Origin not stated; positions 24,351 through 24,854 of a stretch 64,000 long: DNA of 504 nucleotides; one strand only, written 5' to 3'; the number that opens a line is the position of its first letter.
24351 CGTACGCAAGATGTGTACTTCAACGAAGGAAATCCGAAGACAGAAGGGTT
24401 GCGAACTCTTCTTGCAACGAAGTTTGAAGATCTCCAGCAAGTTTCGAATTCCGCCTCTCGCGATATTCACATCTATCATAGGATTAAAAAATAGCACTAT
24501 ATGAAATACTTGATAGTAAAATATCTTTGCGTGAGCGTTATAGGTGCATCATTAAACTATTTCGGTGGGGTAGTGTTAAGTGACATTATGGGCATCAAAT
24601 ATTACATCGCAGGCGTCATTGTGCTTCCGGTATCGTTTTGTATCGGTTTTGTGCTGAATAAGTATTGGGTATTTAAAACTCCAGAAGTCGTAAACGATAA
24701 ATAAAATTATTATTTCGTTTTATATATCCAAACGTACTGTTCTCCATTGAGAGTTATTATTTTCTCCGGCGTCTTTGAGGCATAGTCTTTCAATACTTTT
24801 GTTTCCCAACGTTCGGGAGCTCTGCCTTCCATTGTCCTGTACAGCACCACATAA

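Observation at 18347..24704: Second GT-C paralog family (B), with a GtrA-like mini-protein 6 nt downstream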

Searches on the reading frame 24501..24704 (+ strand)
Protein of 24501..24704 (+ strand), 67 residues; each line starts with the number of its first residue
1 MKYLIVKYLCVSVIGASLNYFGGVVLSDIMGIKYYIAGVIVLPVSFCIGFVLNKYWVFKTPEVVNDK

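Call 7: search_protein_families(library=pfam, proteins=[window:24501-24704:+], max_evalue=1)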
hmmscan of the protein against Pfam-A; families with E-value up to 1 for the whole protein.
window:24501-24704:+ (67 aa): 1 family
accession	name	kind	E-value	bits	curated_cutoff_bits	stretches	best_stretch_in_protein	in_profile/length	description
PF04138.20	GtrA_DPMS_TM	-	1.3e-08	35.5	26.1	1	7-62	1-56/117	GtrA/DPMS, transmembrane domain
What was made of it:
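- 24501..24704 (+): Mini-GtrA: a 67-aa, two-helix, single-repeat member of the GtrA/DPMS transmembrane family. It is probably co-transcribed and translationally coupled with B2. PF04138 35.5 bits, profile positions 1-56 of 117 (call 7).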

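Call 13: find_homologous_proteins(query=window:24501-24701:+, max_evalue=0.001)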
Query window:24501-24701:+ (67 aa): 7 proteins with E <= 0.001 among 7 candidates.
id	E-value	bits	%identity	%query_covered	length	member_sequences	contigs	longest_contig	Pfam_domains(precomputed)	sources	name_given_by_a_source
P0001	3.4e-26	108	81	93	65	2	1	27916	PF04138.21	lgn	-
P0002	6.2e-26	107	82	93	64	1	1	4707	PF04138.21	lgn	-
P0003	8.1e-26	107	79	93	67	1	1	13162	PF04138.21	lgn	-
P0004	2.5e-24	102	89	82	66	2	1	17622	PF04138.21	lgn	-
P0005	6.5e-24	101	77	93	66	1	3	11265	PF04138.21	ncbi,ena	ncbi:MAG: GtrA family protein [Patescibacteria group bacterium]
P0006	3.5e-23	98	70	94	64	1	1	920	PF04138.21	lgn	-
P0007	1.1e-19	87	76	75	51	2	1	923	PF04138.21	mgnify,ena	mgnify:CR=1 FL=1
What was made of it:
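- On GtrA/DPMS transmembrane family (Pfam PF04138, InterPro IPR007267): All seven close homologs carry a precomputed PF04138 hit (call 13).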

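Call 14: find_encoding_contigs(protein=P0001, flank=10000, max_places=3)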
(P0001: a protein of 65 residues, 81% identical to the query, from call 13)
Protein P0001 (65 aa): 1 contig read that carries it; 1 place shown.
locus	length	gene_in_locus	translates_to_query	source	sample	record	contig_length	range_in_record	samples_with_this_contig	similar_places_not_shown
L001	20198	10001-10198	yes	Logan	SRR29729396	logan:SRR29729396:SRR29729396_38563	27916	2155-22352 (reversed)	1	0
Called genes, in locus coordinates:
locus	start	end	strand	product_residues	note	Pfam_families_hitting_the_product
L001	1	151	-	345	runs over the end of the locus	PF01073:3Beta_HSD, PF01370:Epimerase, PF02719:Polysacc_synt_2, PF04321:RmlD_sub_bind, PF13460:NAD_binding_10, PF16363:GDP_Man_Dehyd, PF07993:NAD_binding_4 (weak)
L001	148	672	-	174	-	-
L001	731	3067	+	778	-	-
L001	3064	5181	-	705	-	PF00535:Glycos_transf_2, PF13641:Glyco_tranf_2_3, PF13231:PMT_2 (weak)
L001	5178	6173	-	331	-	PF01073:3Beta_HSD (weak), PF01370:Epimerase, PF02719:Polysacc_synt_2, PF04321:RmlD_sub_bind (weak), PF07993:NAD_binding_4 (faint), PF16363:GDP_Man_Dehyd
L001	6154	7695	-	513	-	-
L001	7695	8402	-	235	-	PF13489:Methyltransf_23, PF08241:Methyltransf_11, PF08242:Methyltransf_12, PF01209:Ubie_methyltran, PF13649:Methyltransf_25, PF13847:Methyltransf_31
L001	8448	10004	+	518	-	PF13231:PMT_2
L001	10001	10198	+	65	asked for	PF04138:GtrA_DPMS_TM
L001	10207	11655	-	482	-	PF13231:PMT_2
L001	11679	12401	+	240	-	PF13489:Methyltransf_23, PF13847:Methyltransf_31, PF08241:Methyltransf_11, PF08242:Methyltransf_12, PF13649:Methyltransf_25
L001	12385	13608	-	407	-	PF13439:Glyco_transf_4, PF13579:Glyco_trans_4_4, PF00534:Glycos_transf_1, PF13692:Glyco_trans_1_4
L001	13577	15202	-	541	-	PF02366:PMT, PF13231:PMT_2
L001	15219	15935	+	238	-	PF00535:Glycos_transf_2, PF13641:Glyco_tranf_2_3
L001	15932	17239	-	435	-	PF08421:Methyltransf_13, PF13489:Methyltransf_23, PF08484:Methyltransf_14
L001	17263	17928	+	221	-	PF01209:Ubie_methyltran (weak), PF13489:Methyltransf_23, PF13847:Methyltransf_31, PF08241:Methyltransf_11, PF08242:Methyltransf_12, PF13649:Methyltransf_25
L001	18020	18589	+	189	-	PF00293:NUDIX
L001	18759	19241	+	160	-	-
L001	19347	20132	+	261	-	PF13489:Methyltransf_23, PF13847:Methyltransf_31, PF08241:Methyltransf_11, PF08242:Methyltransf_12, PF13649:Methyltransf_25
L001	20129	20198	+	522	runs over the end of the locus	PF13231:PMT_2 (weak)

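Call 15: find_encoding_contigs(protein=P0005, flank=10000, max_places=3)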
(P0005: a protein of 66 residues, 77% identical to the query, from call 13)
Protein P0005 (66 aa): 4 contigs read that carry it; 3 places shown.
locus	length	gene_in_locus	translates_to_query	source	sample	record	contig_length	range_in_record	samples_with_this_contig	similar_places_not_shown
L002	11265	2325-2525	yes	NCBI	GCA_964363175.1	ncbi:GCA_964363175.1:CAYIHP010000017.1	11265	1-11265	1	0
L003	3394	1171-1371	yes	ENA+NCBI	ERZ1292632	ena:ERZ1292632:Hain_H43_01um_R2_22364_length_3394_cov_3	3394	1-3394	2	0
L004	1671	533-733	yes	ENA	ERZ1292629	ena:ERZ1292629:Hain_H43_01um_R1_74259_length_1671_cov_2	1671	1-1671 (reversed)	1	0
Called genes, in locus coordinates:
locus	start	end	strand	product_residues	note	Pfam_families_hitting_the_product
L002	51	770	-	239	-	PF13489:Methyltransf_23, PF08242:Methyltransf_12, PF08241:Methyltransf_11, PF20922:Anamorsin_N (weak), PF01209:Ubie_methyltran (weak), PF13649:Methyltransf_25, PF13847:Methyltransf_31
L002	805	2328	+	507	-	PF13231:PMT_2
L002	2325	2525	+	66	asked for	PF04138:GtrA_DPMS_TM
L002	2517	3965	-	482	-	PF13231:PMT_2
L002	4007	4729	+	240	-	PF13489:Methyltransf_23, PF07021:MetW (faint), PF13847:Methyltransf_31, PF08241:Methyltransf_11, PF08242:Methyltransf_12, PF13649:Methyltransf_25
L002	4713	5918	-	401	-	PF13439:Glyco_transf_4, PF13477:Glyco_trans_4_2 (weak), PF13579:Glyco_trans_4_4, PF00534:Glycos_transf_1, PF13692:Glyco_trans_1_4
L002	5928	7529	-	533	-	PF02366:PMT, PF13231:PMT_2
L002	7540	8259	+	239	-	PF00535:Glycos_transf_2, PF13641:Glyco_tranf_2_3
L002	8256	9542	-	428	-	-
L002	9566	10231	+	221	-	PF13489:Methyltransf_23, PF13847:Methyltransf_31, PF08241:Methyltransf_11, PF08242:Methyltransf_12, PF13649:Methyltransf_25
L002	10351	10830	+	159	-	-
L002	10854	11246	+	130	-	-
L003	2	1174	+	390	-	?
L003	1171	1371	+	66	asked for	PF04138:GtrA_DPMS_TM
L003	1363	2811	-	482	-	PF13231:PMT_2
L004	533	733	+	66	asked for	PF04138:GtrA_DPMS_TM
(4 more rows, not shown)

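Call 16: find_encoding_contigs(protein=P0004, flank=10000, max_places=3)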
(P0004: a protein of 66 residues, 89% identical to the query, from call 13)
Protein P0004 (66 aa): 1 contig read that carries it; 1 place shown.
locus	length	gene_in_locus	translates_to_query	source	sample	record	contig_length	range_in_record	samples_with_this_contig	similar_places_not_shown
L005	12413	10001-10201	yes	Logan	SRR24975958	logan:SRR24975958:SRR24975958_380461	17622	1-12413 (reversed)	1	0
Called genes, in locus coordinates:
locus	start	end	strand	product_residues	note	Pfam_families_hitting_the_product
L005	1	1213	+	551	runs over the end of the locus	-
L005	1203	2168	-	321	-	PF01073:3Beta_HSD, PF01370:Epimerase, PF02719:Polysacc_synt_2, PF04321:RmlD_sub_bind, PF07993:NAD_binding_4, PF08659:KR (weak), PF13460:NAD_binding_10, PF16363:GDP_Man_Dehyd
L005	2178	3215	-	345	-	PF01073:3Beta_HSD, PF01370:Epimerase, PF02719:Polysacc_synt_2, PF04321:RmlD_sub_bind, PF05368:NmrA (faint), PF13460:NAD_binding_10, PF16363:GDP_Man_Dehyd, PF07993:NAD_binding_4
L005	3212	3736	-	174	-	-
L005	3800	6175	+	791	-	-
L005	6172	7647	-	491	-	PF13231:PMT_2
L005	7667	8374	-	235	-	PF13489:Methyltransf_23, PF08241:Methyltransf_11, PF08242:Methyltransf_12, PF20922:Anamorsin_N (weak), PF01209:Ubie_methyltran, PF13649:Methyltransf_25, PF13847:Methyltransf_31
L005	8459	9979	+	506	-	PF09852:DUF2079 (weak), PF13231:PMT_2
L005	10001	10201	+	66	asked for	PF04138:GtrA_DPMS_TM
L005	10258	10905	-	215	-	-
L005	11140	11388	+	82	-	-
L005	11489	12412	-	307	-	?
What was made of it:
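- The pair is kept in L005 although the downstream gene differs (call 16).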

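Call 17: find_encoding_contigs(protein=P0003, flank=10000, max_places=3)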
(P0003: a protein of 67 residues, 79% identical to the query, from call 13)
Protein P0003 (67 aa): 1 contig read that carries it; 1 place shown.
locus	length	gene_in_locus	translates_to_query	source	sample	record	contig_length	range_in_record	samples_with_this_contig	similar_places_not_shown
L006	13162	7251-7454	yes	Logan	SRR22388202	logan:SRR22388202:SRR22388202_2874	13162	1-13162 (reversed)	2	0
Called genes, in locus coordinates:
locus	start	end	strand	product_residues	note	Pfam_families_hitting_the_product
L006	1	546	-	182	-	?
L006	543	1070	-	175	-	-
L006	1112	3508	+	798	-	-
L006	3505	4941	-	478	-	PF13231:PMT_2 (weak)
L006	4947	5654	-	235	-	PF13489:Methyltransf_23, PF08242:Methyltransf_12, PF08241:Methyltransf_11, PF20922:Anamorsin_N (weak), PF01209:Ubie_methyltran, PF13649:Methyltransf_25, PF13847:Methyltransf_31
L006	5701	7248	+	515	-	PF13231:PMT_2 (weak)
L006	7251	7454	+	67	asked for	PF04138:GtrA_DPMS_TM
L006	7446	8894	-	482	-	PF13231:PMT_2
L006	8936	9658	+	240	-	PF13489:Methyltransf_23, PF07021:MetW (weak), PF13847:Methyltransf_31, PF08241:Methyltransf_11, PF08242:Methyltransf_12, PF13649:Methyltransf_25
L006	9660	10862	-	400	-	PF13439:Glyco_transf_4, PF13579:Glyco_trans_4_4, PF00534:Glycos_transf_1, PF13692:Glyco_trans_1_4, PF13524:Glyco_trans_1_2 (weak)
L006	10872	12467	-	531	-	PF02366:PMT (weak), PF13231:PMT_2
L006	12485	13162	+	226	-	?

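Call 22: search_solved_structures(query=A1, max_evalue=10, show_alignments=3)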
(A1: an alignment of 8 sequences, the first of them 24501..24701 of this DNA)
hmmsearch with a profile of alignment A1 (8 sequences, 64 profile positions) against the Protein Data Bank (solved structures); distinct sequences matched with E-value up to 10: 2.
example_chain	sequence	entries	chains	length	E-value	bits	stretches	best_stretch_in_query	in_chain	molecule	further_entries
6mjp_F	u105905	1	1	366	0.87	12.6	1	28-60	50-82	FIG000988: Predicted permease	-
5mlz_A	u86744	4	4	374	2.6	11.1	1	4-56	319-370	Dolichol monophosphate mannose synthase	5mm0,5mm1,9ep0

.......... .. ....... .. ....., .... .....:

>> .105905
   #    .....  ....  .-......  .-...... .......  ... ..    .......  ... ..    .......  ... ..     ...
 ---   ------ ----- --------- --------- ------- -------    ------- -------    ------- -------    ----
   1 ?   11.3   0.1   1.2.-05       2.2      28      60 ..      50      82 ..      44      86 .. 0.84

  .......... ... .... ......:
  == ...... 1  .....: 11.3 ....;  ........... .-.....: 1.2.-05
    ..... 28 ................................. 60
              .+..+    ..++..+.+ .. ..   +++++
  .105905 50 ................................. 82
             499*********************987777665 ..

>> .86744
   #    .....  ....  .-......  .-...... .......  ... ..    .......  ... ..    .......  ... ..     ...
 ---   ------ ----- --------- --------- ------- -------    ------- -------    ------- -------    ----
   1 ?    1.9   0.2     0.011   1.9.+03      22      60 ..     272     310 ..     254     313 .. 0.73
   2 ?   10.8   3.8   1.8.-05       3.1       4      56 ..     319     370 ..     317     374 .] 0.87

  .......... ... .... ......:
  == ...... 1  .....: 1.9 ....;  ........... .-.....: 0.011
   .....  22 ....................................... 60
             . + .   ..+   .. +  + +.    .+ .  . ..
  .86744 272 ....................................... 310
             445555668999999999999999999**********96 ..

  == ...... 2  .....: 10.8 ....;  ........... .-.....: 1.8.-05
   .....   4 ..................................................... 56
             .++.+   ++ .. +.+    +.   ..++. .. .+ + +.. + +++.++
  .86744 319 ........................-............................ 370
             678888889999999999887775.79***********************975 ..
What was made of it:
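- Closest known: Pyrococcus furiosus type-III Dol-P-Man synthase. Different: The mini-protein has G49 where PfDPMS has R341; this is my own mapping of the call 22 alignment onto native numbering, assuming a 22-residue tag offset.
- Tried and rejected: Only a non-significant hit to the PfDPMS TM domain (E 2.6, call 22).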

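Call 29: search_protein_representatives(alignment_id=A1)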
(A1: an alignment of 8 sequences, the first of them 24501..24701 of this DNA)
Query: 8 sequences, 64 profile positions. Proteins with E-value up to 0.001 (for the whole library): 142; up to 1e-10: 4; up to 1e-30: 1. The best 142 are listed.
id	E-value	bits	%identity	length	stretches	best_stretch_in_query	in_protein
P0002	1.2e-37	143.5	-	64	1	1-63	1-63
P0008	1.9e-20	88.4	-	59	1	1-59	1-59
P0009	2.3e-16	75.4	-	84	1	6-63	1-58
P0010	5.3e-11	58.2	-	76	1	12-63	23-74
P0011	9.7e-10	54.1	-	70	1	13-60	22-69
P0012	2.5e-09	52.9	-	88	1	7-63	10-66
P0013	1.8e-08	50.1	-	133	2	5-57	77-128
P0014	2.3e-08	49.8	-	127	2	5-61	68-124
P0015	7.4e-08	48.1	-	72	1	11-62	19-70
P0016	2.8e-07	46.3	-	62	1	5-59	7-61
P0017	4.4e-07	45.6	-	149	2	3-61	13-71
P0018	5.8e-07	45.2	-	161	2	3-62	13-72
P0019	6.3e-07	45.1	-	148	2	3-60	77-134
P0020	8.5e-07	44.7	-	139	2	3-62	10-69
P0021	9.9e-07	44.5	-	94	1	7-63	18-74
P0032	1.3e-05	41.0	-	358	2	4-62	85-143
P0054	4.4e-05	39.2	-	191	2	4-63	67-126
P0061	6.2e-05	38.8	-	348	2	4-62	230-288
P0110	3.9e-04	36.2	-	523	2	21-61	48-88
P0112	4.0e-04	36.2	-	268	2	6-61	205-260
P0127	5.7e-04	35.7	-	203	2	4-61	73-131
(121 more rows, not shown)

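Call 31: find_encoding_contigs(protein=P0008, flank=6000, max_places=3)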
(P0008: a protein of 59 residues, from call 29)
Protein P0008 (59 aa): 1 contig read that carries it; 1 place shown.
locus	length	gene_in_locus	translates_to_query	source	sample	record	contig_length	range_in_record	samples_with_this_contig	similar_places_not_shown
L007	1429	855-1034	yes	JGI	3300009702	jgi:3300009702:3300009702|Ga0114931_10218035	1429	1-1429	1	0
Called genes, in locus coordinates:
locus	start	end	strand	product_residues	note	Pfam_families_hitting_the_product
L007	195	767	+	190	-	PF13489:Methyltransf_23, PF08241:Methyltransf_11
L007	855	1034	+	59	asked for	PF04138:GtrA_DPMS_TM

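Call 32: find_encoding_contigs(protein=P0010, flank=6000, max_places=3)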
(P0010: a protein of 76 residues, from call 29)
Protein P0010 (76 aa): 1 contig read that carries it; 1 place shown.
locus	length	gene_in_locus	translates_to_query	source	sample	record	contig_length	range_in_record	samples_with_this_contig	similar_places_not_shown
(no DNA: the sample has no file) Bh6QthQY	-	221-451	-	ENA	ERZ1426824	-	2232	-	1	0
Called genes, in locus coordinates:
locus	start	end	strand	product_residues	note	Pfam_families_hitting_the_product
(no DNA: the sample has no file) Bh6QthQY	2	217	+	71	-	?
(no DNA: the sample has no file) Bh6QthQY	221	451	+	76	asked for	PF04138:GtrA_DPMS_TM (weak)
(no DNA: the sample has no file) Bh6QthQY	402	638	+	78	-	-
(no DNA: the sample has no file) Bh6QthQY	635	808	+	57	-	PF00037:Fer4 (weak), PF12797:Fer4_2 (weak), PF12837:Fer4_6 (weak), PF13459:Fer4_15, PF13370:Fer4_13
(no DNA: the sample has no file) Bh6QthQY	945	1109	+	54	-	-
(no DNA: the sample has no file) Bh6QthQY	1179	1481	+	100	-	-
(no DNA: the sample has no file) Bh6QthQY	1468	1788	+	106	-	-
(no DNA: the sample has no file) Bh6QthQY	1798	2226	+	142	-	-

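Call 36: find_related_loci(query=A3, collection=genome_contigs, flank=6000)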
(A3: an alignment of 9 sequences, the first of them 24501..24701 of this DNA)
Query A3 (67 aa) in genome_contigs; peptide patterns used: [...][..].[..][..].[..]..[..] (x = any residue, [..] = any of these).
115 stretches matched a pattern; 12 encode a relative of the query (tblastn E <= 1e-3); 12 distinct loci.
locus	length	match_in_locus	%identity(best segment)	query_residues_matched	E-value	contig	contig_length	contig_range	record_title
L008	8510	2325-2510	77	1-62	7e-28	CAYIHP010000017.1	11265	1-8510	MAG TPA_asm: uncultured Candidatus Saccharibacteria bacterium isolate ERP119705_co21_154 genome assembly, contig: NODE_7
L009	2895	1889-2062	74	1-58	7e-27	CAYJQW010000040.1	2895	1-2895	MAG TPA_asm: uncultured Candidatus Saccharibacteria bacterium isolate ERP125453_co1_258 genome assembly, contig: NODE_51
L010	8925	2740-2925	63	1-62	9e-24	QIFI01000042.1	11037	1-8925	MAG: Candidatus Andersenbacteria bacterium isolate SZUA-179 Ga0063294_10003864, whole genome shotgun sequence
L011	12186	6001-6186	58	1-62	5e-22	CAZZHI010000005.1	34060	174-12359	MAG TPA_asm: uncultured Candidatus Saccharibacteria bacterium isolate SRP286056_co1_201 genome assembly, contig: NODE_13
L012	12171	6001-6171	33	6-63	1e-8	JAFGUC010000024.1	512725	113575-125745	MAG: Candidatus Woesearchaeota archaeon isolate ZodW_maxbin.125 k87_5199533, whole genome shotgun sequence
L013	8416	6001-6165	40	4-59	1e-5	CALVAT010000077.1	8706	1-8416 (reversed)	MAG: Candidatus Gastranaerophilales bacterium isolate BRZ_PT__bin79 genome assembly, contig: BRZ_PT__NODE_10715_length_8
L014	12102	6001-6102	44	26-59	2e-5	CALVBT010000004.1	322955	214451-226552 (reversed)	MAG: Candidatus Gastranaerophilales bacterium isolate BRZ_PB__bin5 genome assembly, contig: BRZ_PB__NODE_15_length_32295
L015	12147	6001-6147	35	26-67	4e-5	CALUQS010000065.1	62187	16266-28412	MAG: Candidatus Gastranaerophilales bacterium isolate E05__bin339 genome assembly, contig: E05__k127_4283991, whole geno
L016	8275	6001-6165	38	4-59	9e-5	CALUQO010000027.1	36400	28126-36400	MAG: Candidatus Gastranaerophilales bacterium isolate BRZ_AA__bin40 genome assembly, contig: BRZ_AA__NODE_1118_length_36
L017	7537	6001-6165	36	4-59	1e-4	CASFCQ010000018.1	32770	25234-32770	uncultured bacterium isolate O33_L1_396396_idba_bin.150 genome assembly, contig: O33_L1_396396_idba_bin.150.fa_scaffold_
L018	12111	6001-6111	35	26-62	9e-5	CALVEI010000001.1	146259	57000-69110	MAG: Candidatus Gastranaerophilales bacterium isolate BRZ_QD__bin64 genome assembly, contig: BRZ_QD__NODE_111_length_146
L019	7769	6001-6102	38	26-59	1e-4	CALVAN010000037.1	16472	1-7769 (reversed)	MAG: Candidatus Gastranaerophilales bacterium isolate BRZ_MR__bin51 genome assembly, contig: BRZ_MR__NODE_3696_length_16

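Call 41: search_protein_families(library=pfam, proteins=[L010:1224-2384:+, L010:2918-3469:+, L010:4500-5666:+, L011:6140-6733:+, L011:6791-8191:+, L011:4851-5642:-, L011:5520-5924:+, L009:2031-2636:+, L011:8696-9418:+, L011:3837-4316:-], max_evalue=0.01)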
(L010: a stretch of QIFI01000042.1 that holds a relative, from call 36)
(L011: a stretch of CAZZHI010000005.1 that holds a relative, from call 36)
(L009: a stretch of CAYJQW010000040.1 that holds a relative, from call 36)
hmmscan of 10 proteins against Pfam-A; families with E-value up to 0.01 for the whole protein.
L010:1224-2384:+ (386 aa): 2 families
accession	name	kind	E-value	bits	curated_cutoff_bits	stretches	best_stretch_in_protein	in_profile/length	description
PF13692.12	Glyco_trans_1_4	-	1.6e-10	41.8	27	1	199-348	4-142/142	Glycosyl transferases group 1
PF00534.26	Glycos_transf_1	-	1.7e-10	41.1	26.4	1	193-359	11-169/172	Glycosyl transferases group 1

L010:2918-3469:+ (183 aa): 2 families
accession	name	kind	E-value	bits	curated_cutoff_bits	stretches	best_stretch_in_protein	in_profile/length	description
PF08241.18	Methyltransf_11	-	1e-07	32.9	21.2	1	29-79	47-95/95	Methyltransferase domain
PF13489.12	Methyltransf_23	-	0.00011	22.4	27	1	41-82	78-119/164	Methyltransferase domain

L010:4500-5666:+ (388 aa): 0 families

L011:6140-6733:+ (197 aa): 2 families
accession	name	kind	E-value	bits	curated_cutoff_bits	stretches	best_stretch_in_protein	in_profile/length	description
PF08241.18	Methyltransf_11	-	8.2e-07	30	21.2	1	42-92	47-95/95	Methyltransferase domain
PF13489.12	Methyltransf_23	-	0.00017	21.8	27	1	53-95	77-119/164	Methyltransferase domain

L011:6791-8191:+ (466 aa): 1 family
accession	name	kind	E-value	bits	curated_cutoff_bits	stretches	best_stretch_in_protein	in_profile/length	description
PF05108.18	T7SS_ESX1_EccB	-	0.00031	20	27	0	118-196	186-269/474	Type VII secretion system ESX-1, transport TM domain B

L011:4851-5642:- (263 aa): 1 family
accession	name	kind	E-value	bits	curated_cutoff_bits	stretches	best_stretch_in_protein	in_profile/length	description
PF06071.19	YchF-GTPase_C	-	1.3e-36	125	27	1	179-261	1-83/84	Protein of unknown function (DUF933)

L011:5520-5924:+ (134 aa): 0 families

L009:2031-2636:+ (201 aa): 2 families
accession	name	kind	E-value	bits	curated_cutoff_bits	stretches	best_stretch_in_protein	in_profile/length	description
PF08241.18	Methyltransf_11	-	1.4e-06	29.3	21.2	1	42-91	48-95/95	Methyltransferase domain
PF13489.12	Methyltransf_23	-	0.00065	19.9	27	1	38-94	80-119/164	Methyltransferase domain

L011:8696-9418:+ (240 aa): 1 family
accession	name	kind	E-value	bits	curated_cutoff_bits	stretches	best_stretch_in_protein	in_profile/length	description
PF04402.19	SIMPL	-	2.7e-46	158.9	25.2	1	35-237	1-205/205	Protein of unknown function (DUF541)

L011:3837-4316:- (159 aa): 2 families
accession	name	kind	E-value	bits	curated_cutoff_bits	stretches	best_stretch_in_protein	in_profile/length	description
PF00436.31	SSB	-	1.2e-40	138.2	26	1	3-107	1-104/104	Single-strand binding protein family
PF22657.2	SSB_1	-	0.0017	19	27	1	4-85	1-80/91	Another single-strand binding protein family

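Call 54: search_protein_families(library=ncbifam, proteins=[window:24501-24704:+], max_evalue=0.01)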
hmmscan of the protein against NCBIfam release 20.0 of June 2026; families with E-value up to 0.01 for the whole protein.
window:24501-24704:+ (67 aa): 0 families

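Call 55: find_related_loci(query=A3, collection=metagenome_contigs, flank=5000)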
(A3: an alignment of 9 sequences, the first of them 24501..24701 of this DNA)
Query A3 (67 aa) in metagenome_contigs; peptide patterns used: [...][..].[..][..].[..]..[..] (x = any residue, [..] = any of these).
184 stretches matched a pattern; 30 encode a relative of the query (tblastn E <= 1e-3); 30 distinct loci.
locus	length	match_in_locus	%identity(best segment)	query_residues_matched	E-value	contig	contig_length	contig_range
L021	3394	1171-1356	77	1-62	9e-28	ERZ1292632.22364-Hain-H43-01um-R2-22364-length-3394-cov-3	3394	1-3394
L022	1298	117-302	68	1-62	4e-25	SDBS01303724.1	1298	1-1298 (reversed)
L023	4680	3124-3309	58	1-62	3e-23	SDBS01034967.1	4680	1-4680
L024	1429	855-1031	61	1-59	2e-20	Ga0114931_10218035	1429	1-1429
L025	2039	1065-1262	45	1-66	5e-17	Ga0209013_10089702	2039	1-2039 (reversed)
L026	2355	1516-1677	41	7-60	2e-10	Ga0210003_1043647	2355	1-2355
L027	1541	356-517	41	7-60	2e-10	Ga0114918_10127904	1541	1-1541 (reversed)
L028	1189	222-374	40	5-59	5e-9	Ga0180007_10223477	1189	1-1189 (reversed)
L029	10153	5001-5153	42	5-59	7e-9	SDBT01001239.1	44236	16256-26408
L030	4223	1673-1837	35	5-59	4e-7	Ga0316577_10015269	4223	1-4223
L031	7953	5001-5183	37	5-66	6e-7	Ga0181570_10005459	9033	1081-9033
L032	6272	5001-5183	37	5-66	6e-7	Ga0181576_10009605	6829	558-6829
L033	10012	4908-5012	43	25-59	9e-7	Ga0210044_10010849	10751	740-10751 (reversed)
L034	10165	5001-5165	35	5-59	1e-6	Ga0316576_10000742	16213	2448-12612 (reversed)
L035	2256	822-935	42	30-67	6e-6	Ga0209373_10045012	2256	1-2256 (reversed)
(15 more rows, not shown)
